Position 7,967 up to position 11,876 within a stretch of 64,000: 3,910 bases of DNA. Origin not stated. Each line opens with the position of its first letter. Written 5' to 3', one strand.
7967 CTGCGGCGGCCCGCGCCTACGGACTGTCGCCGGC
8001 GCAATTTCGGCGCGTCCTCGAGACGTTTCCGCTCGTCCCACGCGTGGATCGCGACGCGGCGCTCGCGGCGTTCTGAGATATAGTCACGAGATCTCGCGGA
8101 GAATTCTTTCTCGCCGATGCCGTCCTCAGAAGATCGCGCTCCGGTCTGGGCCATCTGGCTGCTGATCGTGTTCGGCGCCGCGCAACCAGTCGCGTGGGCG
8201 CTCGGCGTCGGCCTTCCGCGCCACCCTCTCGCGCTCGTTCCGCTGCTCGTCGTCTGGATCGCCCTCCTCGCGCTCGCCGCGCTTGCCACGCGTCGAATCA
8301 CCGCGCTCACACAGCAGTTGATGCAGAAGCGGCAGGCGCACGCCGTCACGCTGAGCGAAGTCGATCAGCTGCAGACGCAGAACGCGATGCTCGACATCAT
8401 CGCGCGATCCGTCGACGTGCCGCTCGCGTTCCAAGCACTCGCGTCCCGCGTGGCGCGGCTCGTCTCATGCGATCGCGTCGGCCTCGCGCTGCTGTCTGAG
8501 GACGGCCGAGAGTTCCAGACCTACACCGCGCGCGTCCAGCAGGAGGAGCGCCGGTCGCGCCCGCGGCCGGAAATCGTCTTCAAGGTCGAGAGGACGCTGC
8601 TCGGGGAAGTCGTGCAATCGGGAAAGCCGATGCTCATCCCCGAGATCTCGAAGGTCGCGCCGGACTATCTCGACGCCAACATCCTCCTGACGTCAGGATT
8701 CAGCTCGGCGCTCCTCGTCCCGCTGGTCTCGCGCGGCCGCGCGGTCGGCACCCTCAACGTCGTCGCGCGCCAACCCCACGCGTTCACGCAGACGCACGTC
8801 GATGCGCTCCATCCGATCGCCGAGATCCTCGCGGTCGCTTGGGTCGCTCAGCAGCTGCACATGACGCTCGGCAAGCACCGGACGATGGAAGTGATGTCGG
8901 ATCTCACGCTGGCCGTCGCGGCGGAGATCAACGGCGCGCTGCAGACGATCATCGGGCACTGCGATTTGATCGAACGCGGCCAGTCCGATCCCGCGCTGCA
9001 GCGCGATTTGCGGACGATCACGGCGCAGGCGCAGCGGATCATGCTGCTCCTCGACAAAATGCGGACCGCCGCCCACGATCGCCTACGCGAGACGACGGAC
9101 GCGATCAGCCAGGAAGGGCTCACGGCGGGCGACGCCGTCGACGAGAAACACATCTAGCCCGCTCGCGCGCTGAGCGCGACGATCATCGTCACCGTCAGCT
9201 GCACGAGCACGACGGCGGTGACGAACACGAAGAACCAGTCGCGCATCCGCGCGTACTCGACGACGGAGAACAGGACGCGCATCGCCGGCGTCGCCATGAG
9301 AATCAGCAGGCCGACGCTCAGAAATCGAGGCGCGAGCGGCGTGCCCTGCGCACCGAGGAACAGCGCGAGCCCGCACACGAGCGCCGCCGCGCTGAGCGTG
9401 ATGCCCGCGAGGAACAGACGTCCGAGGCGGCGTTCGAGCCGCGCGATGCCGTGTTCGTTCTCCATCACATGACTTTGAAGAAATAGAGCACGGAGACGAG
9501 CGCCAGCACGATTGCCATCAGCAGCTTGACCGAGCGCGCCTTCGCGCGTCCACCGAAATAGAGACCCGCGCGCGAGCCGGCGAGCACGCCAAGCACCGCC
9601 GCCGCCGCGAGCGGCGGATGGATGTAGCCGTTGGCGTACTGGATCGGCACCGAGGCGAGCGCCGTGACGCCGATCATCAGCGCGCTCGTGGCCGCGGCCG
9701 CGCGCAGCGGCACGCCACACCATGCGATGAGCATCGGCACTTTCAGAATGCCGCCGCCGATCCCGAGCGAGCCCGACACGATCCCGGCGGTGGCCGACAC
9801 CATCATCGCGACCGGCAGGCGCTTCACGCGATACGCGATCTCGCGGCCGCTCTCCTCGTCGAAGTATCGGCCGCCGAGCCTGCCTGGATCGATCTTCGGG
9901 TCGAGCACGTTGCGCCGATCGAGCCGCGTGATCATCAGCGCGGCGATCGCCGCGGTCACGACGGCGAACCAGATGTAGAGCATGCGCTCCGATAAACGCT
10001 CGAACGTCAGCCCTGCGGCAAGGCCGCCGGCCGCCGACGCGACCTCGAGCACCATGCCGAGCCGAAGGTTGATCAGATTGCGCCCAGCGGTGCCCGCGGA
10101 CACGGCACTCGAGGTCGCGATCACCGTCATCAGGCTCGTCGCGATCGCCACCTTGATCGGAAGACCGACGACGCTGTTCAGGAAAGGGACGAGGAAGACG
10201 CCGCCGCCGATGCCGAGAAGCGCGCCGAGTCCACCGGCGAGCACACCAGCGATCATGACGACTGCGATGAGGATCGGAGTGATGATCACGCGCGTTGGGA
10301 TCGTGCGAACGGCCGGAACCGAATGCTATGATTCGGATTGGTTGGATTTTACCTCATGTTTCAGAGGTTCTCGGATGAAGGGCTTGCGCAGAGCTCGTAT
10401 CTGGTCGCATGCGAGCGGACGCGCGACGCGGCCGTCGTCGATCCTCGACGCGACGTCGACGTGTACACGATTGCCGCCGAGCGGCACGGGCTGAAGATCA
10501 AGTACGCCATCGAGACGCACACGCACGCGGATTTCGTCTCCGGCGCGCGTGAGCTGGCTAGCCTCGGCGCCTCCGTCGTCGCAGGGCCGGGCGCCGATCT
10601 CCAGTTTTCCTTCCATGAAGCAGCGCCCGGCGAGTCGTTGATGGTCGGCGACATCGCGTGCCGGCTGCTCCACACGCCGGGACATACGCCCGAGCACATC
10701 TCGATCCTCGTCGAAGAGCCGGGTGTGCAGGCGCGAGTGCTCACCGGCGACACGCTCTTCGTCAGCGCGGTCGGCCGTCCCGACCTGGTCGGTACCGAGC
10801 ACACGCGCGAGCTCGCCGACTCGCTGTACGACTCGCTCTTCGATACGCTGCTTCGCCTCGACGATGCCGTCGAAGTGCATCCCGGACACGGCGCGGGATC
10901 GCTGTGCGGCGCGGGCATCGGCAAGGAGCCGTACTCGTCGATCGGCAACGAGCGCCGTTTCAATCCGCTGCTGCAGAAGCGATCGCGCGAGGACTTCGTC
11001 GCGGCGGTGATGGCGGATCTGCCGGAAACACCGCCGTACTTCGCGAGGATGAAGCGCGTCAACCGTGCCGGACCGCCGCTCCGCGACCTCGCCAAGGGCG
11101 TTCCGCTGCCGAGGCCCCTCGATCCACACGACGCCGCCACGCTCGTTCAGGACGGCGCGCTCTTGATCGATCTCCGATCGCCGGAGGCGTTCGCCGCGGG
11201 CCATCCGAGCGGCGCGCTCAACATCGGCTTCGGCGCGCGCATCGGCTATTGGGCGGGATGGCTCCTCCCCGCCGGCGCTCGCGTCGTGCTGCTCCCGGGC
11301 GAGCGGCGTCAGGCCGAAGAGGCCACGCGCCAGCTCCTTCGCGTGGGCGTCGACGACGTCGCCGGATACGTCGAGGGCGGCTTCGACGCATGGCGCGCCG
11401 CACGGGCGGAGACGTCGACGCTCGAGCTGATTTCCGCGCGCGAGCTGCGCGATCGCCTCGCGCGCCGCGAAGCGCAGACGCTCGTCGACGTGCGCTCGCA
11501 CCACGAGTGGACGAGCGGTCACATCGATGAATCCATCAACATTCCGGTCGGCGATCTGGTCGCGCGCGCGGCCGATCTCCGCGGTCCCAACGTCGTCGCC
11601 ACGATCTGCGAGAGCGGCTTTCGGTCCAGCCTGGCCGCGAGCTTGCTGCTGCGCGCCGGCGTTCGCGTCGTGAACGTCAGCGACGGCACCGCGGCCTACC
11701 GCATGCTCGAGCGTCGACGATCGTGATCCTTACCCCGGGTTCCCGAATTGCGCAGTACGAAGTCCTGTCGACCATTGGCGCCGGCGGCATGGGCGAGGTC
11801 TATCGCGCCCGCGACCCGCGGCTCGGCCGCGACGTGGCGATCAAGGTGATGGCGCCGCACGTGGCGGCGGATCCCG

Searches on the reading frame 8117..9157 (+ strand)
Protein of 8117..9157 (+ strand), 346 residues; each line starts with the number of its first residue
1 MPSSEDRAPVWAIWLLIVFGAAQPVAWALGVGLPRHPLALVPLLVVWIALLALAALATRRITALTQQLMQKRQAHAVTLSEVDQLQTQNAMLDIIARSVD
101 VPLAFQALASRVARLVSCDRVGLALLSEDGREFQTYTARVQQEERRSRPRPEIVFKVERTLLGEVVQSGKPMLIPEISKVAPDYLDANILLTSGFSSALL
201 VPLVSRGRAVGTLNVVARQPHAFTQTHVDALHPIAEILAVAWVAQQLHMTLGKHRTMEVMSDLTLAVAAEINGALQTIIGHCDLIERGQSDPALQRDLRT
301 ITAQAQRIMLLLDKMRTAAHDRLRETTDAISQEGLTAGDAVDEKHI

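Call 12: search_protein_families(library=pfam, proteins=[window:8117-9157:+], max_evalue=0.001)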
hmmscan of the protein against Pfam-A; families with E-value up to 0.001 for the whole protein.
window:8117-9157:+ (346 aa): 4 families
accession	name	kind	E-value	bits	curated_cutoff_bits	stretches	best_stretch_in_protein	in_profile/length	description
PF13185.12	GAF_2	-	8.8e-16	58.8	28.6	1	105-241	8-134/136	GAF domain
PF01590.32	GAF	-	7e-15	56.2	22.4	1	104-241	5-132/133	GAF domain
PF13492.12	GAF_3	-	5.5e-06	27.2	27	1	105-239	6-124/129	GAF domain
PF00512.31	HisKA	-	0.00073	20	26.9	1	262-318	4-60/66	His Kinase A (phospho-acceptor) domain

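Call 28: search_protein_families(library=padloc, proteins=[window:8117-9157:+], max_evalue=0.01)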
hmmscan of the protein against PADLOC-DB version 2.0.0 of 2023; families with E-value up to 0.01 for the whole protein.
window:8117-9157:+ (346 aa): 0 families

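Call 72: find_homologous_proteins(query=window:8117-9154:+, max_evalue=1e-20)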
Query window:8117-9154:+ (346 aa): 1320 proteins with E <= 1e-20 among 8000 candidates; the best 120 are listed.
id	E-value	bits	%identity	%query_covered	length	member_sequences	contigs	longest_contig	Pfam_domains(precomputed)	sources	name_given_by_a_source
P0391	5.1e-215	730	100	100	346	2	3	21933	PF13185.13,PF01590.33,PF13492.13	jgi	jgi:GAF domain-containing protein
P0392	2.5e-184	630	89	98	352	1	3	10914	PF13185.13,PF01590.33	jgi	jgi:signal transduction protein with GAF and PtsI domain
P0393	2.5e-182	623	86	98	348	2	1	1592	PF13185.13,PF01590.33,PF13492.13,PF00512.32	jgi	jgi:transcriptional regulator with GAF, ATPase, and Fis domain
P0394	3.3e-181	619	84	99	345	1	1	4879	PF13185.13,PF01590.33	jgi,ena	jgi:GAF domain-containing protein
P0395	9.9e-177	605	83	98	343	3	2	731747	PF13185.13,PF01590.33,PF13492.13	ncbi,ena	-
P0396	2.7e-176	603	82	99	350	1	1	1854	PF13185.13,PF01590.33,PF00512.32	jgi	jgi:signal transduction protein with GAF and PtsI domain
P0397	1.1e-173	595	83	97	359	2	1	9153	PF13185.13,PF01590.33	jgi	jgi:GAF domain-containing protein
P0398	1.1e-172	591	81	97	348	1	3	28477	PF13185.13,PF01590.33,PF13492.13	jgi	-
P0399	1.9e-171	587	81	99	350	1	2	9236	PF13185.13,PF01590.33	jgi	jgi:GAF domain-containing protein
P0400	6.1e-171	586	81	97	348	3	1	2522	PF13185.13,PF01590.33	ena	-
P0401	7.3e-171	585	80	99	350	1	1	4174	PF13185.13,PF01590.33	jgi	jgi:GAF domain-containing protein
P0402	2.8e-170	583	82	96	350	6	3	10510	PF13185.13,PF01590.33,PF13492.13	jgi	jgi:GAF domain-containing protein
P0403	3.2e-170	583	80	99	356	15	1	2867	PF13185.13,PF01590.33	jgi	-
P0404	7.6e-170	582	82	96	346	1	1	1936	PF13185.13,PF01590.33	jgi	jgi:transcriptional regulator with GAF, ATPase, and Fis domain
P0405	1.2e-169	581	80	97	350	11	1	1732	PF13185.13,PF01590.33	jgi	jgi:GAF domain-containing protein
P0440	5.4e-163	559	77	98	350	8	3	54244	PF13185.13,PF01590.33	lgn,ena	-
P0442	7.5e-163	559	77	97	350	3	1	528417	PF13185.13,PF01590.33,PF13492.13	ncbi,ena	-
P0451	1.9e-161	554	78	97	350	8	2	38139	PF13185.13,PF01590.33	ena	-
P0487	6.7e-156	536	74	97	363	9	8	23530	PF13185.13,PF01590.33,PF13492.13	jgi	jgi:hypothetical protein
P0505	3.0e-136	472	66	95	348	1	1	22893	PF13185.13,PF01590.33,PF00512.32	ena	-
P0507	8.9e-134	463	64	98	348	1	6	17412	PF13185.13,PF01590.33,PF13492.13,PF00512.32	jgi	jgi:GAF domain-containing protein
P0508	1.6e-133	463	63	97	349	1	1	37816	PF13185.13,PF01590.33,PF13492.13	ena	-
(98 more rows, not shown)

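Call 73: find_encoding_contigs(protein=P0442, flank=9000, max_places=1)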
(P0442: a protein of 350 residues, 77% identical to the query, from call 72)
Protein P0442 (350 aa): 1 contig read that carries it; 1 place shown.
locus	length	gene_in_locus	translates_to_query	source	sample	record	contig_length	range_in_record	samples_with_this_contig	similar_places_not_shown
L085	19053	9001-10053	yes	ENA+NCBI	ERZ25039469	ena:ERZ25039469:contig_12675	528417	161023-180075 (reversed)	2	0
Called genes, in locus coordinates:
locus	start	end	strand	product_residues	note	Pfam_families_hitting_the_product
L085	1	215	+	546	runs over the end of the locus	PF00270:DEAD, PF04851:ResIII, PF00176:SNF2-rel_dom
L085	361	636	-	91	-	-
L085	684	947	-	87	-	-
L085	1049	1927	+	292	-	-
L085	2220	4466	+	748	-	-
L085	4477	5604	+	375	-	PF12797:Fer4_2 (faint), PF12837:Fer4_6 (faint), PF12838:Fer4_7 (faint), PF13187:Fer4_9 (faint), PF13247:Fer4_11, PF25160:LdpA_Fe-S-bd (weak), PF00037:Fer4 (weak), PF03916:NrfD, +1 more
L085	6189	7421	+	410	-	PF04879:Molybdop_Fe4S4, PF00384:Molybdopterin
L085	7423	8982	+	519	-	PF01568:Molydop_binding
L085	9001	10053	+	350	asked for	PF13185:GAF_2, PF01590:GAF, PF13492:GAF_3 (weak)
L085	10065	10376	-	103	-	PF07843:DUF1634 (weak)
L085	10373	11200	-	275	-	PF01925:TauE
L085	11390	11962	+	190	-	PF05995:CDO_I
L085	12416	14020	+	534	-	PF00069:Pkinase, PF07714:PK_Tyr_Ser-Thr, PF13428:TPR_14 (faint), PF00515:TPR_1 (faint), PF07719:TPR_2 (faint), PF13414:TPR_11 (faint), PF13431:TPR_17 (faint), PF14559:TPR_19 (faint)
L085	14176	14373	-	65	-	-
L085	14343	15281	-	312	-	PF02558:ApbA, PF08546:ApbA_C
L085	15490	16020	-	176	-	PF13520:AA_permease_2, PF00324:AA_permease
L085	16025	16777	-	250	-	PF00324:AA_permease, PF13520:AA_permease_2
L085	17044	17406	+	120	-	PF07969:Amidohydro_3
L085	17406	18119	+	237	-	PF07969:Amidohydro_3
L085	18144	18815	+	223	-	PF01979:Amidohydro_1 (weak), PF07969:Amidohydro_3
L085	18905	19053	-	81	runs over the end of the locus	-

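Call 74: find_encoding_contigs(protein=P0440, flank=9000, max_places=1)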
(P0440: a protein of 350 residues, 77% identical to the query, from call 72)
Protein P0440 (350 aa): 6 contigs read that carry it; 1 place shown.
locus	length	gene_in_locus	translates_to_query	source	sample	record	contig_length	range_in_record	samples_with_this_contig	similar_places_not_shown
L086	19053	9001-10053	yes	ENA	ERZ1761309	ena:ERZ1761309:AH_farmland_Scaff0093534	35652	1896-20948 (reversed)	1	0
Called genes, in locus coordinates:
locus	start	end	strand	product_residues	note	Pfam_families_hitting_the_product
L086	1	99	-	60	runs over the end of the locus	PF04964:Flp_Fap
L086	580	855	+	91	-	-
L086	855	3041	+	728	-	-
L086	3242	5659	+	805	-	PF00176:SNF2-rel_dom, PF00270:DEAD (weak), PF00271:Helicase_C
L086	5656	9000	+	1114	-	PF02384:N6_Mtase, PF20473:MmeI_Mtase, PF07669:Eco57I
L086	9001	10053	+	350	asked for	PF13185:GAF_2, PF01590:GAF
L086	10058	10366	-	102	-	PF07843:DUF1634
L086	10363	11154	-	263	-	PF01925:TauE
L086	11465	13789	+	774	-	PF00069:Pkinase, PF03109:ABC1 (faint), PF07714:PK_Tyr_Ser-Thr, PF07721:TPR_4 (faint), PF14559:TPR_19 (faint), PF00515:TPR_1 (faint), PF07719:TPR_2 (faint), PF13414:TPR_11 (faint)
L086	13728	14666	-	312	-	PF02558:ApbA, PF08546:ApbA_C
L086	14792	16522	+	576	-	PF01979:Amidohydro_1 (faint), PF07969:Amidohydro_3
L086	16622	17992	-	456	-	PF00246:Peptidase_M14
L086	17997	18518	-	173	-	PF00300:His_Phos_1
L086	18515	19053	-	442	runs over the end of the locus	PF00324:AA_permease, PF13520:AA_permease_2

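Call 75: find_encoding_contigs(protein=P0451, flank=9000, max_places=1)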
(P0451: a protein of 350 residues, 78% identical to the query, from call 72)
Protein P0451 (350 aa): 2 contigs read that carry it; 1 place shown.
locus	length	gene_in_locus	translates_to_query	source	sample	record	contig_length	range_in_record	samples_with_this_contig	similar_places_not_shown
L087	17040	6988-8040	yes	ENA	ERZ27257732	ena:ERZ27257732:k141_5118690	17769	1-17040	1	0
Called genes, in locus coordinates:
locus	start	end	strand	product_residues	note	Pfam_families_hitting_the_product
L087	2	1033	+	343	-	?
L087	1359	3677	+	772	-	PF00176:SNF2-rel_dom, PF00270:DEAD, PF04851:ResIII, PF00271:Helicase_C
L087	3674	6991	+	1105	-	PF02384:N6_Mtase, PF20473:MmeI_Mtase, PF07669:Eco57I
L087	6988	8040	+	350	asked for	PF01590:GAF, PF13185:GAF_2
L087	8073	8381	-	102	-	PF07843:DUF1634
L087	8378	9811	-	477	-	PF01925:TauE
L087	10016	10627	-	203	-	-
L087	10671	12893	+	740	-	PF00069:Pkinase, PF03109:ABC1 (faint), PF07714:PK_Tyr_Ser-Thr, PF13428:TPR_14 (faint), PF13424:TPR_12 (faint), PF00515:TPR_1 (faint), PF07719:TPR_2 (faint), PF13181:TPR_8 (faint), +2 more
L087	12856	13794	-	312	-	PF02558:ApbA, PF08546:ApbA_C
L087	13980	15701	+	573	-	PF01979:Amidohydro_1 (faint), PF07969:Amidohydro_3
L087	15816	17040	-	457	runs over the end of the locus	PF00246:Peptidase_M14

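Call 76: find_encoding_contigs(protein=P0508, flank=9000, max_places=1)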
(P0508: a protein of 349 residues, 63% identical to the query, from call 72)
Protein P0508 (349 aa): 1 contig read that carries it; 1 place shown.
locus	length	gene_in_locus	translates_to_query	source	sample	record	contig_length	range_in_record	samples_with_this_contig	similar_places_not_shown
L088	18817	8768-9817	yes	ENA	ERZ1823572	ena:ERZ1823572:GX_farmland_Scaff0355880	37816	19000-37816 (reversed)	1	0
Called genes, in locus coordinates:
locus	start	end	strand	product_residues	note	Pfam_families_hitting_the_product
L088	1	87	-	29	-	?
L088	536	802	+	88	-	-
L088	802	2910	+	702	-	-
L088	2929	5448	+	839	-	PF00176:SNF2-rel_dom, PF00270:DEAD (weak), PF04851:ResIII (weak), PF00271:Helicase_C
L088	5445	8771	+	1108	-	PF02384:N6_Mtase (weak), PF20473:MmeI_Mtase (weak), PF07669:Eco57I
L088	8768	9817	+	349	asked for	PF13185:GAF_2, PF01590:GAF, PF13492:GAF_3 (weak)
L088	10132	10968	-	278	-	PF01925:TauE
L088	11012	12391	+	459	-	PF00753:Lactamase_B, PF00581:Rhodanese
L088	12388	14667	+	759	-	PF00069:Pkinase, PF01636:APH (faint), PF03109:ABC1 (faint), PF07714:PK_Tyr_Ser-Thr, PF13428:TPR_14 (faint), PF00515:TPR_1 (faint), PF07719:TPR_2 (faint), PF13414:TPR_11 (faint), +3 more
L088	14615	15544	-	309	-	PF02558:ApbA, PF03807:F420_oxidored (faint), PF08546:ApbA_C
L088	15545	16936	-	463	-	PF00324:AA_permease, PF13520:AA_permease_2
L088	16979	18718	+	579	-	PF01979:Amidohydro_1 (faint), PF07969:Amidohydro_3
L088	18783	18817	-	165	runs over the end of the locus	PF00300:His_Phos_1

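Call 78: find_encoding_contigs(protein=P0505, flank=9000, max_places=1)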
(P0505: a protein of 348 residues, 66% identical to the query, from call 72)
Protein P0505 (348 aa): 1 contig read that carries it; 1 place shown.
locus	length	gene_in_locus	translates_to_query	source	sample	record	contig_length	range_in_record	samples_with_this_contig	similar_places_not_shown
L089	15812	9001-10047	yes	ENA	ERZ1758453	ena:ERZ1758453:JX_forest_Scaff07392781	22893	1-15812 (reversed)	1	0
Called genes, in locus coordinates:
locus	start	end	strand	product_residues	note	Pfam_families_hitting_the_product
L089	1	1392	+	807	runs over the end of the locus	PF00176:SNF2-rel_dom, PF04851:ResIII (faint), PF00270:DEAD (weak), PF00271:Helicase_C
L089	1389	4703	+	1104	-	PF02384:N6_Mtase (weak), PF20473:MmeI_Mtase (weak), PF07669:Eco57I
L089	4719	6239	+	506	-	PF00037:Fer4 (faint), PF12797:Fer4_2 (faint), PF12837:Fer4_6 (faint), PF12838:Fer4_7 (faint), PF13187:Fer4_9 (faint), PF13237:Fer4_10 (faint), PF13247:Fer4_11, PF03916:NrfD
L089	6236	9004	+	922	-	PF04879:Molybdop_Fe4S4, PF00384:Molybdopterin, PF01568:Molydop_binding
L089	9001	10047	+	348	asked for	PF01590:GAF, PF13185:GAF_2, PF00512:HisKA (weak)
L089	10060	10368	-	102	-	PF07843:DUF1634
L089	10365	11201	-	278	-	PF01925:TauE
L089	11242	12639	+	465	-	PF00753:Lactamase_B (weak), PF00581:Rhodanese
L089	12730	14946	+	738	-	PF00069:Pkinase, PF07714:PK_Tyr_Ser-Thr, PF13428:TPR_14 (faint), PF13432:TPR_16 (faint), PF07719:TPR_2 (faint), PF13414:TPR_11 (weak), PF14559:TPR_19 (faint), PF13431:TPR_17 (faint)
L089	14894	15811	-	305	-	?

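Call 79: find_encoding_contigs(protein=P0507, flank=9000, max_places=1)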
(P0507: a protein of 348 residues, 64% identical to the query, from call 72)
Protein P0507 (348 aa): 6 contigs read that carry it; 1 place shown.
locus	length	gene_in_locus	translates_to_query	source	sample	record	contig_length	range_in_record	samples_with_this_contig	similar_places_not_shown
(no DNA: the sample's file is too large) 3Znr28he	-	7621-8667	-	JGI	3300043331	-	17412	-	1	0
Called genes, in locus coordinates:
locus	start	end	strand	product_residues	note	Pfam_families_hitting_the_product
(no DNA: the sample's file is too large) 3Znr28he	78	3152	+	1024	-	PF02384:N6_Mtase, PF20473:MmeI_Mtase (weak), PF07669:Eco57I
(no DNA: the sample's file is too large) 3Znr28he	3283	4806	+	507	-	PF00037:Fer4 (faint), PF12797:Fer4_2 (faint), PF12837:Fer4_6 (faint), PF12838:Fer4_7 (faint), PF13187:Fer4_9 (faint), PF13247:Fer4_11, PF03916:NrfD, PF14589:NrfD_2, +1 more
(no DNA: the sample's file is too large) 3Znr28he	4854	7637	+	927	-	PF04879:Molybdop_Fe4S4, PF00384:Molybdopterin, PF01568:Molydop_binding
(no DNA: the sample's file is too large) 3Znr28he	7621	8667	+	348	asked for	PF13185:GAF_2, PF01590:GAF, PF13492:GAF_3, PF00512:HisKA (weak)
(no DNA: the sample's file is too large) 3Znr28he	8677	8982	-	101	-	PF07843:DUF1634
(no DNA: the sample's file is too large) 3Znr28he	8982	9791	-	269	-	PF01925:TauE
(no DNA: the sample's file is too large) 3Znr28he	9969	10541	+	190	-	PF05995:CDO_I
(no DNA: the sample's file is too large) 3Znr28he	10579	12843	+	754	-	PF00069:Pkinase, PF03109:ABC1 (faint), PF07714:PK_Tyr_Ser-Thr, PF00515:TPR_1 (faint), PF07719:TPR_2 (faint), PF13431:TPR_17 (faint), PF14559:TPR_19 (faint)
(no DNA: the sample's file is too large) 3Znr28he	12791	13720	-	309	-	PF02558:ApbA, PF08546:ApbA_C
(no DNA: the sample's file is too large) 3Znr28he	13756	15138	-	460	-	PF00324:AA_permease, PF13520:AA_permease_2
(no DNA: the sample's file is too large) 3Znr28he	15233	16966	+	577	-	PF07969:Amidohydro_3, PF01979:Amidohydro_1 (weak)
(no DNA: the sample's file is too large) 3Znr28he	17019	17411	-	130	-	?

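Call 80: find_encoding_contigs(protein=P0487, flank=9000, max_places=1)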
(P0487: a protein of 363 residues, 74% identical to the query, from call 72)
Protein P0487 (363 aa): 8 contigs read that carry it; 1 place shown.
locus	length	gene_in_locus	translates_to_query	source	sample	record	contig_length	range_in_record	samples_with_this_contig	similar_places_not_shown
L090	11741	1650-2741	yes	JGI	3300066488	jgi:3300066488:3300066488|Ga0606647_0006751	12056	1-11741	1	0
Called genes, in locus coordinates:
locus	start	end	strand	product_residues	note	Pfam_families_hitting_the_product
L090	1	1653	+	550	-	?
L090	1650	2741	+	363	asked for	PF01590:GAF, PF13185:GAF_2, PF13492:GAF_3 (faint)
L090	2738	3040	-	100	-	PF07843:DUF1634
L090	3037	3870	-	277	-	PF01925:TauE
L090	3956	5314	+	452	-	PF00753:Lactamase_B, PF00581:Rhodanese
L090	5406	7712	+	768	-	PF00069:Pkinase, PF01636:APH (faint), PF03109:ABC1 (faint), PF07714:PK_Tyr_Ser-Thr, PF07721:TPR_4 (faint), PF13428:TPR_14 (faint), PF00515:TPR_1 (faint), PF07719:TPR_2 (faint), +4 more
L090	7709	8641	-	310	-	PF02558:ApbA, PF08546:ApbA_C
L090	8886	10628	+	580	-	PF01979:Amidohydro_1 (faint), PF07969:Amidohydro_3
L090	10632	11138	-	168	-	PF00300:His_Phos_1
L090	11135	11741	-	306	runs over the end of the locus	?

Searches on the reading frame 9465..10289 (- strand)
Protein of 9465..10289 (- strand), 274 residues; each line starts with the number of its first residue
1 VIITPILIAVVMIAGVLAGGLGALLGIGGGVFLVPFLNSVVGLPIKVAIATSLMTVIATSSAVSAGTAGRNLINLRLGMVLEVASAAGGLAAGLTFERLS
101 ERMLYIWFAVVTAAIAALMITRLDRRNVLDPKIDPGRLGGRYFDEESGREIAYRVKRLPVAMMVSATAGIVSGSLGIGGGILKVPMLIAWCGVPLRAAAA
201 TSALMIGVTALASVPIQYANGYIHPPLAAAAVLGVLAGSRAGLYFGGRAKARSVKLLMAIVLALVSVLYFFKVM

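Call 12: search_protein_families(library=pfam, proteins=[window:9465-10289:-], max_evalue=0.001)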
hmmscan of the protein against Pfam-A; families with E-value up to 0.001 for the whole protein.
window:9465-10289:- (274 aa): 1 family
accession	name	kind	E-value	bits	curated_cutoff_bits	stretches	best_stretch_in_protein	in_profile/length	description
PF01925.25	TauE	-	1.2e-42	146.7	32.6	1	12-267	2-235/237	Sulfite exporter TauE/SafE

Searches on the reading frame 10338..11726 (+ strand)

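Call 12: search_protein_families(library=pfam, proteins=[window:10338-11726:+], max_evalue=0.001)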
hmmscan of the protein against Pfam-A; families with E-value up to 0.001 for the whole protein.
window:10338-11726:+ (462 aa): 2 families
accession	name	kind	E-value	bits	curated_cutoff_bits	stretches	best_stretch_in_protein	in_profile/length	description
PF00581.25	Rhodanese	-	1.9e-25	89.7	22.2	2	366-454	1-99/102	Rhodanese-like domain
PF00753.33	Lactamase_B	-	3.3e-11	43.9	22.7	1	16-184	4-196/196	Metallo-beta-lactamase superfamily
